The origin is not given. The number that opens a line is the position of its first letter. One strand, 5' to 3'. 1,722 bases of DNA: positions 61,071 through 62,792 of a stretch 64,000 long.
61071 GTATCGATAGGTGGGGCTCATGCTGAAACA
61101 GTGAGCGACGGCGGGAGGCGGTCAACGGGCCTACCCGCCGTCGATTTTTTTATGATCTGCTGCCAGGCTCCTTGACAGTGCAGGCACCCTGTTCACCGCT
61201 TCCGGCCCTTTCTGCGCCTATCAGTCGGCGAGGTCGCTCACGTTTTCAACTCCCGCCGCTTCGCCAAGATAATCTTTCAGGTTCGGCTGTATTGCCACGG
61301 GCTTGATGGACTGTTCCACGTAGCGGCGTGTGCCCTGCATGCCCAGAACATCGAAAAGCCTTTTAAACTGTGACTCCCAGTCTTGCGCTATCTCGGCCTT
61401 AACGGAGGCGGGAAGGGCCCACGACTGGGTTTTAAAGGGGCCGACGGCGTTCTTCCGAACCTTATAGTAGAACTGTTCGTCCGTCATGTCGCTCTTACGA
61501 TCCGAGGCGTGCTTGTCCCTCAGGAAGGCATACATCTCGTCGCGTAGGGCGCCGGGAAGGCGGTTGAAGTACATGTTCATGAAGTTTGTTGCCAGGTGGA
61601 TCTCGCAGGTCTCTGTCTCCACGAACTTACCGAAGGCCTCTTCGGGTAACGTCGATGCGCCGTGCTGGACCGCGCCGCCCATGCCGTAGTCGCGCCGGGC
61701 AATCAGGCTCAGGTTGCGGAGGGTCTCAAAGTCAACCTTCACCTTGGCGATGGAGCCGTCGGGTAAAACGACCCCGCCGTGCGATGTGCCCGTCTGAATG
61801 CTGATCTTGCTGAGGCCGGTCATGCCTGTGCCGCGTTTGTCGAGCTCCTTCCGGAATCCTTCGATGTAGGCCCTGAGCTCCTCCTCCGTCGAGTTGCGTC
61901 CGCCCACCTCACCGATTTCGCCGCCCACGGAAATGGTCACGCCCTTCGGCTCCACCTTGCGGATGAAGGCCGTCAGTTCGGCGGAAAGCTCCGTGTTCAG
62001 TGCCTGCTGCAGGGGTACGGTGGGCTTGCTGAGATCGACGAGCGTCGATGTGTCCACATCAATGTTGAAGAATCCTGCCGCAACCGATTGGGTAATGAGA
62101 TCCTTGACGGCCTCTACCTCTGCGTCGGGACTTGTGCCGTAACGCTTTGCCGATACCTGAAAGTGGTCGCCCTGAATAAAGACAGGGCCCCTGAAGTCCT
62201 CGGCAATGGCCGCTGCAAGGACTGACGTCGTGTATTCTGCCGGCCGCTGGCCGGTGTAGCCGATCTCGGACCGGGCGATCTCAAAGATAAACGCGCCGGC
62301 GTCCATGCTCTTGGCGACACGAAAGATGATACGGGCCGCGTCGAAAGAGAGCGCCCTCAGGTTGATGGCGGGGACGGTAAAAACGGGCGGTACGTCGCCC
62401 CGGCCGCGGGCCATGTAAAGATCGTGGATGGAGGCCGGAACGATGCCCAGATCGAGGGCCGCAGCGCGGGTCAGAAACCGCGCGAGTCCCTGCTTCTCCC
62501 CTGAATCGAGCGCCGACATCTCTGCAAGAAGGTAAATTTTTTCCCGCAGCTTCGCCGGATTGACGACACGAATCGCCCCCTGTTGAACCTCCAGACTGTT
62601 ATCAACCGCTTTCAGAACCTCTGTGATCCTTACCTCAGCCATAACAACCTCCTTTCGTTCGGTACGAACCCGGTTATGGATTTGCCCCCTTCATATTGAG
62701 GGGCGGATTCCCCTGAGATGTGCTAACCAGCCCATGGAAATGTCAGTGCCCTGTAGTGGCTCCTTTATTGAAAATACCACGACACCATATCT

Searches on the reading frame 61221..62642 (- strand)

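Call 33: search_protein_families(library=pfam, proteins=[window:61221-62642:-], max_evalue=0.0001)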
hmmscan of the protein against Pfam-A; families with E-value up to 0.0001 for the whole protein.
window:61221-62642:- (473 aa): 2 families
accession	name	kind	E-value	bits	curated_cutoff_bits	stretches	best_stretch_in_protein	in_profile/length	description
PF01116.26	F_bP_aldolase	-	3.6e-12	46.8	25.5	1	89-369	16-242/277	Fructose-bisphosphate aldolase class-II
PF08013.17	GatZ_KbaZ-like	-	9.5e-09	34.8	26.7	1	128-257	55-186/420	D-tagatose-1,6-bisphosphate aldolase subunit GatZ/KbaZ-like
